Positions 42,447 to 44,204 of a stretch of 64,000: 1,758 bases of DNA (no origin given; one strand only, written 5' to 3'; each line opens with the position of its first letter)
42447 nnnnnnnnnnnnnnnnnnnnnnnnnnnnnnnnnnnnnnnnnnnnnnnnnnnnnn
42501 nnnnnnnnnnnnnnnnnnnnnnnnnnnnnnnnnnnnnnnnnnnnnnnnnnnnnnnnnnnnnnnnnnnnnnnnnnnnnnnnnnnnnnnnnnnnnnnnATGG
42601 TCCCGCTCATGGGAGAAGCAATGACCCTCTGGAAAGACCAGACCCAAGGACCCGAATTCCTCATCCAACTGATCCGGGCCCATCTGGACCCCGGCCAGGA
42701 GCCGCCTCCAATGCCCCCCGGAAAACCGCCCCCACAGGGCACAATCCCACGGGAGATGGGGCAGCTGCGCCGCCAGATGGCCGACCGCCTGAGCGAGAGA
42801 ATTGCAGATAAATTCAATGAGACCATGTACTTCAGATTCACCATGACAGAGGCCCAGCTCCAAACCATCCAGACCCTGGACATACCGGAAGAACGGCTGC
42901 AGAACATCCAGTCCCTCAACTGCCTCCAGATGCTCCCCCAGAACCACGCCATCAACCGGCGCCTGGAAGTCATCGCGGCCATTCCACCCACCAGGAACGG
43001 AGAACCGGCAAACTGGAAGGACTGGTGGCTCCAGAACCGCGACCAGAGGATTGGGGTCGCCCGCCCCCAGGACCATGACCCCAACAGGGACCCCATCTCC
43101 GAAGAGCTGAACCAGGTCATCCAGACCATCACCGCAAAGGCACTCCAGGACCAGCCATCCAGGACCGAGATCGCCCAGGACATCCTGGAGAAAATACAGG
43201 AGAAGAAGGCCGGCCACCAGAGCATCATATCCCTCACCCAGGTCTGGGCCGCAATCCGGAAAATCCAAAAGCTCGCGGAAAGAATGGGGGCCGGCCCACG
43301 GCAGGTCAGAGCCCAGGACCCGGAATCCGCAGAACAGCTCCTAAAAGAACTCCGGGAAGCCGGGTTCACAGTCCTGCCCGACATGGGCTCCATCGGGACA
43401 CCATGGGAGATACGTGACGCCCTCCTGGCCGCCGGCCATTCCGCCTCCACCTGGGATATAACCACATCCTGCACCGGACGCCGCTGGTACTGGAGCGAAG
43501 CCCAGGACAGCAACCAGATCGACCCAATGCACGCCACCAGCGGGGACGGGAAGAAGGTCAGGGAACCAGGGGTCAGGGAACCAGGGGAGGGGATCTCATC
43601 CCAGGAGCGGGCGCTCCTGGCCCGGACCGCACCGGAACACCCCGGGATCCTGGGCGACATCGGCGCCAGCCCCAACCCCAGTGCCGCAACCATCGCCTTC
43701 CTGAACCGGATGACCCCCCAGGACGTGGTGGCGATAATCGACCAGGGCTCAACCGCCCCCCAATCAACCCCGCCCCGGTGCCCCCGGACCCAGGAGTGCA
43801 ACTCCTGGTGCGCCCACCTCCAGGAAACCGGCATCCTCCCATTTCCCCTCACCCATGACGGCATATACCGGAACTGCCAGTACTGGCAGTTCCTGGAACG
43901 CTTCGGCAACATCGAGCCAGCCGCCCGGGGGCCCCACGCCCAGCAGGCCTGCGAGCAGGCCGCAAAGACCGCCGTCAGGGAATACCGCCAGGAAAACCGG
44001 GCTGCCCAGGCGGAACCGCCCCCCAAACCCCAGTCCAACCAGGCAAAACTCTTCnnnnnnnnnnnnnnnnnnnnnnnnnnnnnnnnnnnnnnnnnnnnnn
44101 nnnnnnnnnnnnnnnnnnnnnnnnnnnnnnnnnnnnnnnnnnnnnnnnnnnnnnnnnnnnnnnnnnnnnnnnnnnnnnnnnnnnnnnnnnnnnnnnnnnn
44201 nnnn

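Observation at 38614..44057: Two about-480-aa paralogs of unknown function sharing a C-x5-C-x3-C...C motif followed by (Y/W)QFL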

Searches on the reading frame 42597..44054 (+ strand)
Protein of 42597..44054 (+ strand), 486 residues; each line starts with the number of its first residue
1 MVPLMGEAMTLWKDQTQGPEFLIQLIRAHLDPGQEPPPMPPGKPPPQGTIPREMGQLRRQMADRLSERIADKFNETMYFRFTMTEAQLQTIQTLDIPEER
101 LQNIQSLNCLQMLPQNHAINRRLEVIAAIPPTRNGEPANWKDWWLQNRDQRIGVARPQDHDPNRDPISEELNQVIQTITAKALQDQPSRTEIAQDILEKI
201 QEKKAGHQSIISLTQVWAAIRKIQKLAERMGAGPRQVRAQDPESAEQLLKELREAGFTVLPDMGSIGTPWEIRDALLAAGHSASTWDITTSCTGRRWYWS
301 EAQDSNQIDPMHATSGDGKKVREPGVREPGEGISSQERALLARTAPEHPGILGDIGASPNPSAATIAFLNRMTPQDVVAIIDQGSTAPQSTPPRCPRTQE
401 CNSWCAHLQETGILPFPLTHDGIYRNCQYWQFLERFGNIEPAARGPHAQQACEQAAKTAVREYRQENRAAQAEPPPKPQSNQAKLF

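Call 4: search_protein_families(library=pfam, proteins=[window:42597-44054:+], max_evalue=0.1)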
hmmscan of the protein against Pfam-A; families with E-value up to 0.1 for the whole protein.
window:42597-44054:+ (486 aa): 2 families
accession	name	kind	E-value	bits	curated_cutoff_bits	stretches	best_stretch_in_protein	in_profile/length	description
PF04157.22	EAP30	-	0.024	14.8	26.8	1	190-261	90-160/219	EAP30/Vps36 family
PF06506.16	PrpR_N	-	0.08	13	29.1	0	194-259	58-122/167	Propionate catabolism activator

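Call 10: find_homologous_proteins(query=window:42597-44054:+, max_evalue=0.001)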
Query window:42597-44054:+ (486 aa): 26 proteins with E <= 0.001 among 8000 candidates.
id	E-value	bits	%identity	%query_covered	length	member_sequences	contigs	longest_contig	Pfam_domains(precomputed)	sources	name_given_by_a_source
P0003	0.0e+0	1096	100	98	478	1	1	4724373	-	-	-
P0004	1.2e-180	620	58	98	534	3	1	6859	-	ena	-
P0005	1.1e-108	382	42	96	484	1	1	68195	-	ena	-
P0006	3.2e-89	318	38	97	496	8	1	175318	-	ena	-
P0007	1.5e-87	313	38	93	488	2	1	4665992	-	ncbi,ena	-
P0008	3.9e-87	311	39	91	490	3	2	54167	-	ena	-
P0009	2.4e-84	302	37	94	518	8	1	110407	-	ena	-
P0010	3.8e-84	301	38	94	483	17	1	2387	-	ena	-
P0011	1.6e-83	299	36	95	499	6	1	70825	-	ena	-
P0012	1.8e-83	299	37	95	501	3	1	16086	-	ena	-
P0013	2.5e-83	299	38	90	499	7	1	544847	-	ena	-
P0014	6.0e-83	298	37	95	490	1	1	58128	-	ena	-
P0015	1.6e-82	296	38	90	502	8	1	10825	-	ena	-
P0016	3.7e-82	295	36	96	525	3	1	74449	-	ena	-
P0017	6.2e-82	294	36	95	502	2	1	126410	-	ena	-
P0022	1.6e-79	286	37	94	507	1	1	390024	-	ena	-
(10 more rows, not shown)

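Call 15: find_encoding_contigs(protein=P0007, flank=10000, max_places=3)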
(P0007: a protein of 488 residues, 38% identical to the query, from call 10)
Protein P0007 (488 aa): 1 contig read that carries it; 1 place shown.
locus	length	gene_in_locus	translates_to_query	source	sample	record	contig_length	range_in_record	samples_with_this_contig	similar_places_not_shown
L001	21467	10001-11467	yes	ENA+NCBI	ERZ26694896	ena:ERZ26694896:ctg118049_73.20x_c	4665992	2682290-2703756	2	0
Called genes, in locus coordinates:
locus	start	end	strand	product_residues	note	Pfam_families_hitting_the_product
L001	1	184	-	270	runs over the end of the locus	PF04055:Radical_SAM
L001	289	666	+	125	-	-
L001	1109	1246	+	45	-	-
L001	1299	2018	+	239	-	-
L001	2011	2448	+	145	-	-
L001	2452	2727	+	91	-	-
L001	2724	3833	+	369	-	PF19587:DUF6094, PF05175:MTS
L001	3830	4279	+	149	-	-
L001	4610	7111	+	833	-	PF04851:ResIII (faint), PF00271:Helicase_C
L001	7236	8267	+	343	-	-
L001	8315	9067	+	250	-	PF01555:N6_N4_Mtase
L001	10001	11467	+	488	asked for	-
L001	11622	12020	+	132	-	PF10686:YAcAr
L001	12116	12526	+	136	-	-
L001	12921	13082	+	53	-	-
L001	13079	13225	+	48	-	-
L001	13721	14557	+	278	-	-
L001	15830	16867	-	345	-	-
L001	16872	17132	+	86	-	-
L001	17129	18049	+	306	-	-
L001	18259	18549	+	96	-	-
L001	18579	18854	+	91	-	-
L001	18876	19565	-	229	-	PF01987:AIM24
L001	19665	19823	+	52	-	-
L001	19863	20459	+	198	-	PF04343:DUF488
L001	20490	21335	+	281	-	-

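Call 17: find_related_loci(query=A2, collection=genome_contigs, flank=10000)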
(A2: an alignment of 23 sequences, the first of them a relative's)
Query A2 (478 aa) in genome_contigs; peptide patterns used: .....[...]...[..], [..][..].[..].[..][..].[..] (x = any residue, [..] = any of these).
36 stretches matched a pattern; 4 encode a relative of the query (tblastn E <= 1e-3); 4 distinct loci.
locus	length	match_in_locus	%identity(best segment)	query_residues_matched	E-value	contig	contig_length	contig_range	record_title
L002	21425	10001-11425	38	7-476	2e-90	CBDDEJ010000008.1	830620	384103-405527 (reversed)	MAG: Dehalococcoidia bacterium isolate 49c8d7ff-4838-46bf-a9ef-c42a27772ead genome assembly, contig: contig_8, whole gen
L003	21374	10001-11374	38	2-460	3e-88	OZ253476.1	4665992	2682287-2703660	MAG: Dehalococcoidia bacterium isolate f6f1a14d-75c1-44c4-996a-bd844335e16e genome assembly, chromosome: 1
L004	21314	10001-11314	39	7-446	2e-87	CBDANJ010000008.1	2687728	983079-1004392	MAG: Dehalococcoidia bacterium isolate 1adee7ed-d6c2-401a-a923-f2c387bbb7f6 genome assembly, contig: contig_7, whole gen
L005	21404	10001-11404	35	10-476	5e-78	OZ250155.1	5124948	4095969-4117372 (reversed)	MAG: Dehalococcoidia bacterium isolate 1061aa9e-c1ab-476f-8b68-e9686b595c54 genome assembly, chromosome: 1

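Call 21: search_protein_families(library=phrogs, proteins=[window:42621-44054:+], max_evalue=0.01)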
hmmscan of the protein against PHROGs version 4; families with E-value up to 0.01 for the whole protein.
window:42621-44054:+ (478 aa): 0 families

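Call 22: search_solved_structures(query=A2, max_evalue=10)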
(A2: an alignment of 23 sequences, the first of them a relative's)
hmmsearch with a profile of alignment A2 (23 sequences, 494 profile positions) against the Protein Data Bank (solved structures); distinct sequences matched with E-value up to 10: 7.
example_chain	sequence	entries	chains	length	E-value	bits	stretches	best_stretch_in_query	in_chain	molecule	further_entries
3h5t_A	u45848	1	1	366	0.12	14.4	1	219-264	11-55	Transcriptional regulator, LacI family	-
27ke_A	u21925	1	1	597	0.18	13.8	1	58-154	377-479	Black swan ACE2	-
27kf_A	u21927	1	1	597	0.23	13.4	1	64-154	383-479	Tundra swan ACE2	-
9krb_B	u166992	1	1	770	0.23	13.4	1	60-154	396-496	Angiotensin-converting enzyme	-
9ko7_B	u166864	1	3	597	0.28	13.2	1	56-154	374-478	Angiotensin-converting enzyme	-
9wa7_A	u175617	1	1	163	1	11.3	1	38-103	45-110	Nuclear factor 1 X-type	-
1ybx_A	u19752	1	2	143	1.4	10.9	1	234-282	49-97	Conserved hypothetical protein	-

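Call 25: predict_structure(alignment_id=A2)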
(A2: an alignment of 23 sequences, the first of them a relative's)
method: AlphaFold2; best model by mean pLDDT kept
length: 478 residues; sequences in the alignment: 23
mean_pLDDT: 79.4   pTM: 0.71
mean pLDDT of the five models: 79.4, 77.8, 77.1, 74.4, 68.5
residues with pLDDT >= 90: 125; 70-90: 272; 50-70: 35; < 50: 46
segments of 3 or more residues with pLDDT < 50: 1-6, 302-320, 342-347, 463-467, 469-475
pLDDT, mean of each block of 10 residues (from residue 1): 47 81 75 78 83 85 74 86 92 90 81 91 85 94 81 83 93 93 93 72 90 91 84 87 94 90 91 86 82 79 37 38 70 66 48 81 87 88 84 79 81 83 89 85 84 74 50 47
secondary structure, 60 per line:
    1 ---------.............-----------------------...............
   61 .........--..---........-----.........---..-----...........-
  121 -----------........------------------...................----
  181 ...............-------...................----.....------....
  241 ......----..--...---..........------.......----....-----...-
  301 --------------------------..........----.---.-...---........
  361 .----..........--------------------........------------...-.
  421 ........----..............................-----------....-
elements in order: H10-22 H46-69 H77-84 H90-98 H109-119 H132-139 H158-176 H181-195 H205-221 H226-230 H237-246 E255-257 H261-270 E280-283 E288-291 H327-336 H353-361 H366-375 H396-403 H420-428 H433-462 H474-477

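Call 27: search_protein_representatives(alignment_id=A2)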
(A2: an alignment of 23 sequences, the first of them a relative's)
Query: 23 sequences, 494 profile positions. Proteins with E-value up to 0.001 (for the whole library): 132; up to 1e-10: 96; up to 1e-30: 59. The best 132 are listed.
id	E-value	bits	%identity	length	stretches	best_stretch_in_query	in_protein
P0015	5.7e-243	823.6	-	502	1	1-494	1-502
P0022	5.8e-192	655.4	-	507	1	1-494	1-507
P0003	1.0e-187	641.4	-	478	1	3-473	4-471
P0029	1.2e-159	548.8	-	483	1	4-494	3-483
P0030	7.4e-140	483.5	-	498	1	10-494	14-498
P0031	2.2e-122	425.9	-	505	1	6-494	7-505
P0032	4.4e-121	421.6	-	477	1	31-472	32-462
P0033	1.9e-118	412.8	-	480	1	12-490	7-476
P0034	2.3e-112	392.8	-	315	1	169-490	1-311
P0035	3.8e-107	375.6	-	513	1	8-461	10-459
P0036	2.1e-106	373.2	-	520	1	5-471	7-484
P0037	4.3e-106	372.1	-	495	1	13-476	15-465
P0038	2.0e-105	369.9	-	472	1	39-480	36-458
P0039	5.6e-105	368.5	-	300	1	169-411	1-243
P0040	1.7e-103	363.5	-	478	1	5-494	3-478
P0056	3.7e-68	247.0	-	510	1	28-476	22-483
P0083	2.8e-31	125.4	-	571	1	12-475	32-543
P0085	1.2e-29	120.0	-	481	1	104-458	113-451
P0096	2.4e-22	95.9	-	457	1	84-476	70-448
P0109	4.2e-16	75.3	-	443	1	60-472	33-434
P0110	5.8e-16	74.8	-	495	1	204-494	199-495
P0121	1.4e-10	57.1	-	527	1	258-486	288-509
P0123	2.1e-10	56.5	-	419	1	355-428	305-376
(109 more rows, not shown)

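Call 30: fold_search(model_id=the predicted structure, library=pdb)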
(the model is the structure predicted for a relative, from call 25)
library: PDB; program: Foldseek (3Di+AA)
matches with E <= 10: 31; with E <= 0.001: 0
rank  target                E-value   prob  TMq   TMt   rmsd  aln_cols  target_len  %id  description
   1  9lm8                  1.4e+00  0.07  0.11  0.12  18.4       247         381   17  Crystal structure of bvFP-Pfr21 (released 2026-01-28)
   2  4or5_B                2.6e+00  0.03  0.08  0.12  18.8       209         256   10  Crystal structure of HIV-1 Tat complexed with human P-TEFb and AFF4 (released 2014-04-16)
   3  3m7w_D                3.0e+00  0.02  0.08  0.13  15.3       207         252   12  Crystal Structure of Type I 3-Dehydroquinate Dehydratase (aroD) from Salmonella typhimurium LT2 in Covalent Complex wi (released 2010-04-07)
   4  8xjr                  3.7e+00  0.01  0.08  0.08  21.0       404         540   13  Apo form of DNA polymerase SFM4-3 recognizing C2 methyoxy nucleotide (released 2024-11-27)
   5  3tni_B                4.7e+00  0.02  0.08  0.12  15.9       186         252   11  structure of CDK9/cyclin T F241L (released 2012-02-15)
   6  7vg4_C                4.7e+00  0.01  0.07  0.12  19.5       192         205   13  10,5-methenyltetrahydrofolate cyclohydrolase from Methylobacterium extorquens AM1 strain (released 2022-07-06)
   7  1ogu_B                5.4e+00  0.03  0.11  0.17  16.9       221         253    8  STRUCTURE OF HUMAN THR160-PHOSPHO CDK2/CYCLIN A COMPLEXED WITH A 2-ARYLAMINO-4-CYCLOHEXYLMETHYL-5-NITROSO-6-AMINOPYRIM (released 2003-09-02)
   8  6sga_F3               5.7e+00  0.02  0.11  0.07  17.8       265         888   11  Body domain of the mt-SSU assemblosome from Trypanosoma brucei (released 2019-09-18)
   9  8a7r_A                5.7e+00  0.01  0.08  0.10  19.3       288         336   14  PcIDS1_I420A in complex with Mg2+ and GPP (released 2023-05-31)
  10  8g9k_A                6.0e+00  0.04  0.10  0.18  16.7       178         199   16  Geometrically programmable nanomaterial construction using regularized protein building blocks (released 2024-03-13)
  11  3tnh_B                6.0e+00  0.01  0.08  0.12  17.4       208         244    9  CDK9/cyclin T in complex with CAN508 (released 2012-02-15)
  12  9fmq                  6.6e+00  0.05  0.08  0.10  15.1       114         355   16  Crystal structure of C. merolae LAMMER-like dual specificity kinase (CmLIK) hairpin mutant kinase domain (released 2025-06-18)
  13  5vx0_A                6.6e+00  0.02  0.07  0.15  18.4       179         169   12  Bak in complex with Bim-h3Glg (released 2017-11-15)
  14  8oq3_A                6.6e+00  0.01  0.10  0.04  16.8       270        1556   11  Structure of methylamine treated human complement C3 (released 2024-02-21)
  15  8a73_A                6.9e+00  0.01  0.09  0.12  18.9       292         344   14  PcIDS1 in complex with Mn2+ and GPP (released 2023-05-31)
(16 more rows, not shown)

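Call 34: fold_search(model_id=the predicted structure, library=viral)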
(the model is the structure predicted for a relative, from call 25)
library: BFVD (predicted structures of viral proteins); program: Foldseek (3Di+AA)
matches with E <= 10: 33; with E <= 0.001: 0
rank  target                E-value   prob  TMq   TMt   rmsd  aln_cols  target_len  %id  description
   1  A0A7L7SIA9            2.1e+00  0.02  0.07  0.07  22.2       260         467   12  MuF-like minor capsid protein [Gordonia phage Clown]
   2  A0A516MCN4            2.3e+00  0.06  0.11  0.07  19.7       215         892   12  (no name in the UniProt tables at hand)
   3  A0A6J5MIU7            2.4e+00  0.01  0.08  0.07  29.4       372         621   12  Uncharacterized protein [uncultured Caudovirales phage]
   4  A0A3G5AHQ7            3.5e+00  0.04  0.09  0.17  15.3       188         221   14  Cyclin (Fragment) [Sylvanvirus sp.]
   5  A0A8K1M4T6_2          3.7e+00  0.02  0.09  0.05  20.3       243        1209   11  SF3 helicase domain-containing protein [Sichuan mosquito picorna-like virus]
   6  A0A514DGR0            3.7e+00  0.01  0.07  0.05  21.8       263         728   14  Capsid morphogenesis protein [Gordonia phage Bakery]
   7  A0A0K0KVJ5            3.9e+00  0.01  0.08  0.04  30.0       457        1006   11  Uncharacterized protein [Prochlorococcus phage P-TIM68]
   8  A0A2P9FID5            4.1e+00  0.02  0.12  0.10  21.2       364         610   13  (no name in the UniProt tables at hand)
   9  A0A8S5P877            4.1e+00  0.02  0.06  0.05  19.9       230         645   10  Structural protein [Siphoviridae sp. ct8Hx23]
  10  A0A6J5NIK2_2          4.1e+00  0.01  0.10  0.05  25.6       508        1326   10  Uncharacterized protein [uncultured Caudovirales phage]
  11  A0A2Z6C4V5            4.5e+00  0.01  0.08  0.04  25.4       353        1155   13  (no name in the UniProt tables at hand)
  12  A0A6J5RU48            5.0e+00  0.02  0.11  0.10  26.7       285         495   11  Uncharacterized protein [uncultured Caudovirales phage]
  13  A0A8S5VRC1            5.0e+00  0.01  0.07  0.13  21.1       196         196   17  (no name in the UniProt tables at hand)
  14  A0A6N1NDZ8            6.0e+00  0.01  0.07  0.06  28.0       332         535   10  Putative membrane protein At3g27390 [Tupanvirus deep ocean]
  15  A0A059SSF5            6.3e+00  0.02  0.11  0.17  16.6       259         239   12  Gag protein (Fragment) [Bat gammaretrovirus]
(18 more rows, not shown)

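Call 35: find_related_loci(query=A2, collection=viral_contigs, flank=10000)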
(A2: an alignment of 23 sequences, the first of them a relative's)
Query A2 (478 aa) in viral_contigs; peptide patterns used: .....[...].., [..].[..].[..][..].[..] (x = any residue, [..] = any of these).
28 stretches matched a pattern, but none encodes a relative of the query by tblastn (E <= 1e-3).

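Call 37: search_protein_families(library=pfam, alignment_id=A3, max_evalue=1)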
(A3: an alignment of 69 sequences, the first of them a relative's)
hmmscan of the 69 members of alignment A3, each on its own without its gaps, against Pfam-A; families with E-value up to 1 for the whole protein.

A. member 1, P0003 (478 aa): 3 families
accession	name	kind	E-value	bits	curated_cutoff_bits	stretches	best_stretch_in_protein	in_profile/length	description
PF04157.22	EAP30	-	0.024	14.8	26.8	1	182-253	90-160/219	EAP30/Vps36 family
PF06506.16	PrpR_N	-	0.078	13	29.1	1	186-251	58-122/167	Propionate catabolism activator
PF02875.26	Mur_ligase_C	-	0.16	13.3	28.4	0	159-219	61-115/127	Mur ligase, glutamate ligase domain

B. families by the number of members that match (of 69 scanned): 25 families
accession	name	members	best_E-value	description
PF21848.1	DUF6907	2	0.65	Domain of unknown function (DUF6907)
PF21630.2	Q4D059-like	1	0.0098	Hypothetical protein Q4D059-like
PF01206.22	TusA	1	0.016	Sulfurtransferase TusA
PF04395.17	Poxvirus_B22R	1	0.019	Poxvirus B22R protein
PF19134.6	DUF5817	1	0.023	Domain of unknown function (DUF5817)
PF04157.22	EAP30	1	0.024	EAP30/Vps36 family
PF19347.4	DUF5925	1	0.043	Domain of unknown function (DUF5925)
PF22688.2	Hda_lid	1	0.051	Hda, lid domain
PF23493.1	CysS_C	1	0.058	Cysteinyl-tRNA ligase anticodon binding domain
PF02631.22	RecX_HTH2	1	0.063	RecX, second three-helix domain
PF20432.4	Xre-like-HTH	1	0.065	Antitoxin Xre-like helix-turn-helix domain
PF17937.6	TetR_C_28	1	0.069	Tetracyclin repressor-like, C-terminal domain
PF19572.5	PorV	1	0.072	Type IX secretion system protein PorV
PF06506.16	PrpR_N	1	0.078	Propionate catabolism activator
PF17310.7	DUF5357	1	0.083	Family of unknown function (DUF5357)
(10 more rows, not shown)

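Call 38: find_encoding_contigs(protein=P0022, flank=10000, max_places=2)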
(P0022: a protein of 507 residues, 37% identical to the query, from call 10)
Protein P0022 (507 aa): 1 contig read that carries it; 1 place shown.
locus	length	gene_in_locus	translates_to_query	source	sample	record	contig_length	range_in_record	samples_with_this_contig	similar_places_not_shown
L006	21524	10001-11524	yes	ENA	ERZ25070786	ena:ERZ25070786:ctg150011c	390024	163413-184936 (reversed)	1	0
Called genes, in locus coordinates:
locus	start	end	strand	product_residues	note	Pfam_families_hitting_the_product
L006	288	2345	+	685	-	PF02384:N6_Mtase, PF07669:Eco57I (weak)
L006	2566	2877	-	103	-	-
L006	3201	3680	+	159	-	-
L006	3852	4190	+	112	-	-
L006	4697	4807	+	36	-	-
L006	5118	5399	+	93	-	-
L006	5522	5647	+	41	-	-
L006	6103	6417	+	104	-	-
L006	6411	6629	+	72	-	-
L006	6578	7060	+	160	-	-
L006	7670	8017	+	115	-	-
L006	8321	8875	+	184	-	PF04343:DUF488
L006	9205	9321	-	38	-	-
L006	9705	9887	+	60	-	-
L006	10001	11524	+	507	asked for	-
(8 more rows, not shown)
